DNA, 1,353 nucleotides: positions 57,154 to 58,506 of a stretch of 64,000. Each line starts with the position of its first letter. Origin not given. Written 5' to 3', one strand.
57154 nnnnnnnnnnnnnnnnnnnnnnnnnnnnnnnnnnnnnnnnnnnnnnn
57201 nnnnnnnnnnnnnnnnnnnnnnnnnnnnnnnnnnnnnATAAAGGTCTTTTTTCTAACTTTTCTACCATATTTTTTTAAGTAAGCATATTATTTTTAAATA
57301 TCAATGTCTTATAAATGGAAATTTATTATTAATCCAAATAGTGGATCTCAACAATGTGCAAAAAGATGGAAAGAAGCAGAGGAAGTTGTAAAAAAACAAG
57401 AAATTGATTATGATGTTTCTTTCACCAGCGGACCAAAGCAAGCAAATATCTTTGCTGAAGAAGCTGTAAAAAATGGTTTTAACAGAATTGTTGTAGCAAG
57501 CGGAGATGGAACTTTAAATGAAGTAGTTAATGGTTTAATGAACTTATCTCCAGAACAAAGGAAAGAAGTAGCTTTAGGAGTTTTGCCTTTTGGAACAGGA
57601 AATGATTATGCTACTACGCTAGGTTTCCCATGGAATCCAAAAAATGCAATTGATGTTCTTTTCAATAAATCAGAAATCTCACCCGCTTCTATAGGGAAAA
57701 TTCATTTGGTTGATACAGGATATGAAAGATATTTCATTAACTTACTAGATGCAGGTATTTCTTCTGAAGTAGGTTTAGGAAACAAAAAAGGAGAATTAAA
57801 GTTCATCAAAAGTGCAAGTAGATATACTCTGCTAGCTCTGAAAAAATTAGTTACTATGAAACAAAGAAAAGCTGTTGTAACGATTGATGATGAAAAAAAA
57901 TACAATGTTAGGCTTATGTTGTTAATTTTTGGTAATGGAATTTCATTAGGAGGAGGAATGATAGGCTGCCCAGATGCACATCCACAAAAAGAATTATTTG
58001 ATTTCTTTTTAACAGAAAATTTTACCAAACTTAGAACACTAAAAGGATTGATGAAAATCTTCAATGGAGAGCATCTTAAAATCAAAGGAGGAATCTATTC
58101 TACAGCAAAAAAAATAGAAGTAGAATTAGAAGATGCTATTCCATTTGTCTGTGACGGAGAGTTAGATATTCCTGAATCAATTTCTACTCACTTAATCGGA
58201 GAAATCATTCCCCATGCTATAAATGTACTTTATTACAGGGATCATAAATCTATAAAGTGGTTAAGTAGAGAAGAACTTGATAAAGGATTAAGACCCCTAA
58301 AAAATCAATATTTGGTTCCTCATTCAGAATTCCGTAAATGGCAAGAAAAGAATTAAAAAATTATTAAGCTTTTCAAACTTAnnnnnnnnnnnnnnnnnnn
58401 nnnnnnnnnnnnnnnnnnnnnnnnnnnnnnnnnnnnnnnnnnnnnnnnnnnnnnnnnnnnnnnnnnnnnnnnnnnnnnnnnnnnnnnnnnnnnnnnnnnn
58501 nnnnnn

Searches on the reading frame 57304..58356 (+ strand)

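Call 3: search_protein_families(library=pfam, proteins=[window:57304-58356:+], max_evalue=1)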
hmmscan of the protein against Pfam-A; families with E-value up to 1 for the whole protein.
window:57304-58356:+ (350 aa): 3 families
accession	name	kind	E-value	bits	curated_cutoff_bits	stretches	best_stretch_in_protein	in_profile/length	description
PF00781.29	DAGK_cat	-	5.4e-32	110.5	23.6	1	5-132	2-124/125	Diacylglycerol kinase catalytic domain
PF19279.4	YegS_C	-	8.8e-17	61.7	27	1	164-309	17-157/158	YegS C-terminal NAD kinase beta sandwich-like domain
PF02912.23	Phe_tRNA-synt_N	-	0.042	14.3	22.3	1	64-89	13-38/69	Aminoacyl tRNA synthetase class II, N-terminal domain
